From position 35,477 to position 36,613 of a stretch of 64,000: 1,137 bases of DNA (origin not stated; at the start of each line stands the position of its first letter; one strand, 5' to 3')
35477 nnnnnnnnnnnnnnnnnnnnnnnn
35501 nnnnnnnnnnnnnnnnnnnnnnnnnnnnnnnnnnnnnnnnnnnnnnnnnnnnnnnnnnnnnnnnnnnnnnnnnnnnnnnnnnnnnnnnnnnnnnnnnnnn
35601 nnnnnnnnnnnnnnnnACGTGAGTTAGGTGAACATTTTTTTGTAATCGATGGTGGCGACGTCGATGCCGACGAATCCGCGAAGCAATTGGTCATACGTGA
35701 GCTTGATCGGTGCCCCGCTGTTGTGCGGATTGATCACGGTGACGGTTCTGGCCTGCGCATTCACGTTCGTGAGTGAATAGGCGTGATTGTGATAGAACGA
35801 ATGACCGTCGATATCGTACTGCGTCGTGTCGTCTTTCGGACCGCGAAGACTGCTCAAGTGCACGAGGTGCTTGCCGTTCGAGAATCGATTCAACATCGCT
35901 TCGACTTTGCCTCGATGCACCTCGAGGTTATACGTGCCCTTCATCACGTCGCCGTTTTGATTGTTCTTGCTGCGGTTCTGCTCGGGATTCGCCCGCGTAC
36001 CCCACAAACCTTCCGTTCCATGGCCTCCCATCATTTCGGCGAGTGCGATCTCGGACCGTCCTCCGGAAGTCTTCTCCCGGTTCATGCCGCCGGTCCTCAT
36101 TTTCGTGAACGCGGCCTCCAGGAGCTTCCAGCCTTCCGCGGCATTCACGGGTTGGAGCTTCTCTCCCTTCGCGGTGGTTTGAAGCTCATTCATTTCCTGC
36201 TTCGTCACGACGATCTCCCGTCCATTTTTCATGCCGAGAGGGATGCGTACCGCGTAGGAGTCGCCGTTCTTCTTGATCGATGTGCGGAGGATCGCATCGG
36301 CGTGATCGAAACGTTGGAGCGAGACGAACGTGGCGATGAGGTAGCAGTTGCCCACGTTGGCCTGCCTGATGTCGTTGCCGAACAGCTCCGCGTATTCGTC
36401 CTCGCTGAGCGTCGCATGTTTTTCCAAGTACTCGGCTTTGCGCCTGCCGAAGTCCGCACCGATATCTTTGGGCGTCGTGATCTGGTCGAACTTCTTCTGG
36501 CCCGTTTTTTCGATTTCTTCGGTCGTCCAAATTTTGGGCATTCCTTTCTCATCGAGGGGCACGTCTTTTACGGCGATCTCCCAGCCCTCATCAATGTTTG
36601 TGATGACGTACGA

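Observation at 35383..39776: Four-gene operon with a calpain-like Cys-His-Asn protease, a 728-aa charged protein and a small acidic terminal protein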

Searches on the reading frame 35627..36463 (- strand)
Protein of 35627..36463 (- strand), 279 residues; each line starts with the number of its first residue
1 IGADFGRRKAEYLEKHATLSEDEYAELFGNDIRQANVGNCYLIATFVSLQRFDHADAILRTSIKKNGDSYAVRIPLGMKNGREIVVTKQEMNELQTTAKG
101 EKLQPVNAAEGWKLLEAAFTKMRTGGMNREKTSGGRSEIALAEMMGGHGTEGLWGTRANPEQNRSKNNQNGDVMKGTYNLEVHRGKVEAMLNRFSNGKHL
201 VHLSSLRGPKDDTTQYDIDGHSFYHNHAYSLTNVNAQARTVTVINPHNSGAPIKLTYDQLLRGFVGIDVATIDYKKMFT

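Call 21: search_solved_structures(query=A2, max_evalue=10, show_alignments=3)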
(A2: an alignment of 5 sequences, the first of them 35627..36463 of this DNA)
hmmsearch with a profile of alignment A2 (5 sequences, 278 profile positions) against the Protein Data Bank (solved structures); distinct sequences matched with E-value up to 10: 8.
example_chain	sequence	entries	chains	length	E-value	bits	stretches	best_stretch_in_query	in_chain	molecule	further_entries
2p0r_A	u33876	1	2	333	0.028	17.3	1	29-148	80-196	Calpain-9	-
1ziv_A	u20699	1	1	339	0.029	17.2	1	29-148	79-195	Calpain 9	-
1zcm_A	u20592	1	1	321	0.066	16.1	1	29-148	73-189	Calpain 1, large [catalytic] subunit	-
6p3q_A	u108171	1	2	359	0.086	15.7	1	28-50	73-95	Calpain-5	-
2nqa_A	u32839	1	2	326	0.2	14.5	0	29-52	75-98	Calpain-8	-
1tl9_A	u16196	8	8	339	0.24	14.3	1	29-148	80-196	Calpain 1, large [catalytic] subunit | Calpain-1 catalytic subunit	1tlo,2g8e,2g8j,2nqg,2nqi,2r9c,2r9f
7w7o_A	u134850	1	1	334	0.29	14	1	29-146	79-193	Calpain-1 catalytic subunit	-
2ary_A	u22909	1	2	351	0.33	13.8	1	29-146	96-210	Calpain-1 catalytic subunit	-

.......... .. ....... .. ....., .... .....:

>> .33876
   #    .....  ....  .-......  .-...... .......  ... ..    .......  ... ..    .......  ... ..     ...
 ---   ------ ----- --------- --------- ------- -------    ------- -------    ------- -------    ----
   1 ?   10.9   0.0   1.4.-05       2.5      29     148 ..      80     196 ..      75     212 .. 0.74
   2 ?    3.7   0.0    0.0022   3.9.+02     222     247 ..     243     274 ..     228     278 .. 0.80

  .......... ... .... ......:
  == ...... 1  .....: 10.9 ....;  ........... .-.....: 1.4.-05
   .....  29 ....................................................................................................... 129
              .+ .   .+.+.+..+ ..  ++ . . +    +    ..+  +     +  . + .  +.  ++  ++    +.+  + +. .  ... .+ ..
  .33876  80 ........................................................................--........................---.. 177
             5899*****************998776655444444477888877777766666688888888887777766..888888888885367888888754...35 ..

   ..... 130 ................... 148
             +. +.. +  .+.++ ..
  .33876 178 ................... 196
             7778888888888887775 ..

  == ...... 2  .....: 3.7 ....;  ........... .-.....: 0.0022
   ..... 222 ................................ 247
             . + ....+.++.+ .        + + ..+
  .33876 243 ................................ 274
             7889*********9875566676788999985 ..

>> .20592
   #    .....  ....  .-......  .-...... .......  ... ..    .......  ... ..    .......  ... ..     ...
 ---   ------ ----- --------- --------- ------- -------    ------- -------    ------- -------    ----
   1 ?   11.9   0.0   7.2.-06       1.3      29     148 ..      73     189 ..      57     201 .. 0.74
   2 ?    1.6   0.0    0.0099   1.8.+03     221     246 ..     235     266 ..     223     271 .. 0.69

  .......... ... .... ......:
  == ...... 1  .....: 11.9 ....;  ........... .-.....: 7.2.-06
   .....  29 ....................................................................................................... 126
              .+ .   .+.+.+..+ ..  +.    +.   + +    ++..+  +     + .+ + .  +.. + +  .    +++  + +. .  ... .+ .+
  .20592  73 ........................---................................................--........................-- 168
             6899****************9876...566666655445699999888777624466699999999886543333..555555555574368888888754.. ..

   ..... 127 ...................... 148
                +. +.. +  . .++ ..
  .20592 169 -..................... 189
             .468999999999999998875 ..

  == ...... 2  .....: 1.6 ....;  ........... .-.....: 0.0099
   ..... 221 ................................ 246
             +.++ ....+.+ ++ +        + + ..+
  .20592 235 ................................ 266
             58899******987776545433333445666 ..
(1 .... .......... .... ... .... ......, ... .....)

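Call 22: find_related_loci(query=A2, collection=genome_contigs, flank=8000)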
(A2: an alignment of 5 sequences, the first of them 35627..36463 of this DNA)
Query A2 (279 aa) in genome_contigs; peptide patterns used: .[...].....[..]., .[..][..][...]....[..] (x = any residue, [..] = any of these).
54 stretches matched a pattern; 18 encode a relative of the query (tblastn E <= 1e-3); 18 distinct loci.
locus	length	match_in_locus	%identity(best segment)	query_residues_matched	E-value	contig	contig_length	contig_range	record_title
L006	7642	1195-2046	54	1-279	9e-92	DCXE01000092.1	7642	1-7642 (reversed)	MAG TPA_asm: Candidatus Peribacter sp. UBA2144 UBA2144_contig_51754, whole genome shotgun sequence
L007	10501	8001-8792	36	1-278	1e-53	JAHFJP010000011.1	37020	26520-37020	MAG: Candidatus Peribacteria bacterium isolate nzgw389 NODE_1136_length_37021_cov_13.181436, whole genome shotgun sequen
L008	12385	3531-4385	34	4-278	9e-49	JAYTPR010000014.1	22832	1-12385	MAG: Candidatus Peribacterales bacterium isolate GFS_4442 GFS_4442_13, whole genome shotgun sequence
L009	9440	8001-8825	32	4-278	5e-43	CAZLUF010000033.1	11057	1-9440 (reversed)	MAG TPA_asm: uncultured Candidatus Peribacteria bacterium isolate SRP278252_co2_102 genome assembly, contig: NODE_12516_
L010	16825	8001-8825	32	3-277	1e-40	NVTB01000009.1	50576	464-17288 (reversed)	MAG: Candidatus Peregrinibacteria bacterium isolate NORP126 Contig_source1382A_1761, whole genome shotgun sequence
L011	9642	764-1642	30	5-278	1e-33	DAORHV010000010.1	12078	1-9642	MAG TPA_asm: Candidatus Peribacteria bacterium isolate AMR_MDS_5595 NODE_899_length_12078_cov_5.909424, whole genome sho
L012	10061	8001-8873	32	3-274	4e-32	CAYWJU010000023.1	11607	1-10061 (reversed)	MAG TPA_asm: uncultured Candidatus Peribacteria bacterium isolate SRP298887_co1_211 genome assembly, contig: NODE_6041_l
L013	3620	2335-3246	30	5-278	2e-32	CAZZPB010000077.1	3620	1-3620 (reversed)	MAG TPA_asm: uncultured Candidatus Peribacteria bacterium isolate binchicken_co203_456 genome assembly, contig: k141_394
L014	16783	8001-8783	30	19-272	6e-32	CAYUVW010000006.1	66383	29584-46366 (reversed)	MAG TPA_asm: uncultured Candidatus Peribacteria bacterium isolate SRP278252_co1_785 genome assembly, contig: NODE_526_le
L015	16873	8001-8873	28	3-278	1e-31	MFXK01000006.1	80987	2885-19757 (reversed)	MAG: Candidatus Peregrinibacteria bacterium RIFOXYB2_FULL_33_20 rifoxyb2_full_scaffold_150, whole genome shotgun sequenc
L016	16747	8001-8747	30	12-278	2e-30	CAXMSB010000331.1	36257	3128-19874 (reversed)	MAG: uncultured Granulosicoccus sp. isolate 10C-St20-MC-01_bin.25.orig genome assembly, contig: k141_3634497, whole geno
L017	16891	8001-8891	29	3-278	6e-29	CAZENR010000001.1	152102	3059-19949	MAG TPA_asm: uncultured Candidatus Peribacteria bacterium isolate SRP342105_co2_184 genome assembly, contig: NODE_60_len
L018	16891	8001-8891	29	3-278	1e-27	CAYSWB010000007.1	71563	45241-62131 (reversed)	MAG TPA_asm: uncultured Candidatus Peribacteria bacterium isolate SRP150892_co2_30 genome assembly, contig: NODE_341_len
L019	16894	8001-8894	28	3-278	5e-26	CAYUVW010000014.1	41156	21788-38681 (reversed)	MAG TPA_asm: uncultured Candidatus Peribacteria bacterium isolate SRP278252_co1_785 genome assembly, contig: NODE_1344_l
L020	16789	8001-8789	26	26-278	4e-24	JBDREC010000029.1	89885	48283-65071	MAG: Pseudomonadota bacterium isolate MEGAHIT-group-1.295 k141_8988801, whole genome shotgun sequence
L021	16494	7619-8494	27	8-278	4e-30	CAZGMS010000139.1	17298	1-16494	MAG TPA_asm: uncultured Nitrospirales bacterium isolate binchicken_co169_220 genome assembly, contig: k99_531898, whole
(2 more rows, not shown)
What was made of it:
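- Closest known: Calpain family, Peptidase C2. Different: The 18 genome loci recovered are mostly from Peribacteria/Peregrinibacteria (call 22); the taxonomy of the 1689 representatives is unknown.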

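Call 25: search_protein_families(library=pfam, proteins=[L006:10-2046:+, L007:6798-8798:+, L008:1452-4391:+, L010:6339-8849:+, L009:2469-8837:+, L015:4341-8876:+], max_evalue=0.01)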
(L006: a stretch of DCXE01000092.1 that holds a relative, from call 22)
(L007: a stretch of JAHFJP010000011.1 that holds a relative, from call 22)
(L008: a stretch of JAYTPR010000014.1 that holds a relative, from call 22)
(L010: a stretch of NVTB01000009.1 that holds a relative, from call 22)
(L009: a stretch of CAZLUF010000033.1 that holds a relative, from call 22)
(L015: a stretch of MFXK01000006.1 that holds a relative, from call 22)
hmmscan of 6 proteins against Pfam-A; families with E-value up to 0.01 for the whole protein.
L006:10-2046:+ (679 aa): 1 family
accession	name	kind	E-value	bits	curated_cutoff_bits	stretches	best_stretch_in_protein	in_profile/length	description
PF00648.27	Peptidase_C2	-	0.0031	17.1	23.8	0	424-637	47-226/297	Calpain family cysteine protease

L007:6798-8798:+ (667 aa): 1 family
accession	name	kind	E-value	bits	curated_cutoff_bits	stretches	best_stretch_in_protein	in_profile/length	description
PF00648.27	Peptidase_C2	-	0.00018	21.1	23.8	1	432-623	49-225/297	Calpain family cysteine protease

L008:1452-4391:+ (980 aa): 1 family
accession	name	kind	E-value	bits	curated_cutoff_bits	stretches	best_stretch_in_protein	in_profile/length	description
PF00648.27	Peptidase_C2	-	0.00031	20.3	23.8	1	720-947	48-242/297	Calpain family cysteine protease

L010:6339-8849:+ (837 aa): 1 family
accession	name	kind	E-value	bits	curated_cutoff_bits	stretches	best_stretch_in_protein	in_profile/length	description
PF00648.27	Peptidase_C2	-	0.0001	21.9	23.8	0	582-608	46-72/297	Calpain family cysteine protease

L009:2469-8837:+ (2123 aa): 2 families
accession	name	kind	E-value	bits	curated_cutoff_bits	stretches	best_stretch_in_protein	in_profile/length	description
PF00648.27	Peptidase_C2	-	3.9e-05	23.3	23.8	1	1853-2090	33-244/297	Calpain family cysteine protease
PF22923.1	KIF2A-like_1st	-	0.0099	15.9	27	0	1288-1305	3-20/55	Kinesin-like protein KIF2A-like, N-terminal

L015:4341-8876:+ (1512 aa): 1 family
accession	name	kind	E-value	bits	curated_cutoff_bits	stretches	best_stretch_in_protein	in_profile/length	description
PF00648.27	Peptidase_C2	-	1.5e-06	28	23.8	0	1406-1482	165-244/297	Calpain family cysteine protease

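Call 26: search_protein_families(library=pfam, proteins=[L012:1047-8888:+, L014:3999-8798:+, L021:5696-8497:+, L020:3357-8792:+, L016:7836-8750:+], max_evalue=0.01)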
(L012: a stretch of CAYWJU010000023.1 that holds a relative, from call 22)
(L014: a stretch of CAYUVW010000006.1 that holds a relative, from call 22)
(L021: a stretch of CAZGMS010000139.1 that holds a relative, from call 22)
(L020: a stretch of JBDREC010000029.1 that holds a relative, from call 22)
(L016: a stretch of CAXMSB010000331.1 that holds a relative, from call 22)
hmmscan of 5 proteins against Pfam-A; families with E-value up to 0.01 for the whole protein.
L012:1047-8888:+ (2614 aa): 0 families

L014:3999-8798:+ (1600 aa): 1 family
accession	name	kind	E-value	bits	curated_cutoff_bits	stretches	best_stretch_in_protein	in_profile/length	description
PF00648.27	Peptidase_C2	-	6.6e-07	29.1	23.8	1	1347-1570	49-242/297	Calpain family cysteine protease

L021:5696-8497:+ (934 aa): 0 families

L020:3357-8792:+ (1812 aa): 1 family
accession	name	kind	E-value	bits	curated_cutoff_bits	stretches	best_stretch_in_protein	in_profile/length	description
PF00498.31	FHA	-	4.3e-10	40.3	20.7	1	1275-1345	3-66/67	FHA domain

L016:7836-8750:+ (305 aa): 0 families
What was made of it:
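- On Calpain family (Peptidase C2, PF00648): Homologues L015 and L014 score 28.0 and 29.1 bits (calls 25, 26).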

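Call 27: search_protein_representatives(alignment_id=A2)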
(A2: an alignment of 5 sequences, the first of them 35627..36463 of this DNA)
Query: 5 sequences, 278 profile positions. Proteins with E-value up to 0.001 (for the whole library): 1689; up to 1e-10: 411; up to 1e-30: 121. The best 150 are listed.
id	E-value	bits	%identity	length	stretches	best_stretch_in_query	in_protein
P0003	2.8e-133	460.2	-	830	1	1-278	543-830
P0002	3.0e-131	453.5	-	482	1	1-278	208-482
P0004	2.2e-112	391.6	-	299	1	13-278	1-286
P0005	1.3e-104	366.2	-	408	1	1-278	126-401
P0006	2.2e-81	290.0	-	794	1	4-278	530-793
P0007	1.4e-74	267.6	-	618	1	2-278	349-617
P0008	1.5e-74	267.6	-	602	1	6-278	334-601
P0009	1.5e-73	264.2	-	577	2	5-148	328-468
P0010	5.0e-73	262.5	-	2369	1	7-278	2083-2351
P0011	6.9e-73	262.1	-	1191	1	4-277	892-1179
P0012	1.2e-69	251.5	-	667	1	2-278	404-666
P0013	8.1e-69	248.7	-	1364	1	2-276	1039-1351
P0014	3.1e-68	246.8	-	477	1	4-277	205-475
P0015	7.1e-68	245.6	-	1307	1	4-277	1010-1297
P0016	1.0e-67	245.1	-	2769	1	3-277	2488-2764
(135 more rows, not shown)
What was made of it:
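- Short family members (about 300 aa) have little to process (call 27).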

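Call 32: search_protein_families(library=pfam, alignment_id=A3, max_evalue=0.001)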
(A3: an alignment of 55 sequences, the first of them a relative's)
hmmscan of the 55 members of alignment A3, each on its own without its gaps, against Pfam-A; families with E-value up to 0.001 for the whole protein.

A. member 1, P0006 (794 aa): 0 families

B. families by the number of members that match (of 55 scanned): 7 families
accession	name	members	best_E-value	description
PF00648.27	Peptidase_C2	31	7.7e-09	Calpain family cysteine protease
PF22923.1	KIF2A-like_1st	3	1.8e-15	Kinesin-like protein KIF2A-like, N-terminal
PF00069.31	Pkinase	2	1.5e-24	Protein kinase domain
PF00498.31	FHA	2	2.8e-09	FHA domain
PF01476.26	LysM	2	1.2e-05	LysM domain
PF07714.23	PK_Tyr_Ser-Thr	1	1e-11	Protein tyrosine and serine/threonine kinase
PF13475.11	DUF4116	1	1.4e-08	Domain of unknown function (DUF4116)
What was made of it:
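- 35627..36460 (-): Calpain-family (C2-like) cysteine protease domain, residues ~262-539. Key codons: Gln294 36364..36362, Cys300 36346..36344, His487 35785..35783, Asn505 35731..35729. Relatives score 28.0 and 29.1 bits (calls 25, 26), and 31 of 55 relatives hit at E<=1e-3 (call 32).
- On Calpain family (Peptidase C2, PF00648): 31 of 55 relatives hit at E<=1e-3, with a best E of 7.7e-9 (call 32).
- Relatives pass its cutoff (calls 25, 26), and 31 of 55 relatives hit it (call 32). Some relatives carry protein kinase or FHA domains, which are typical of intracellular signalling (calls 26, 32).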
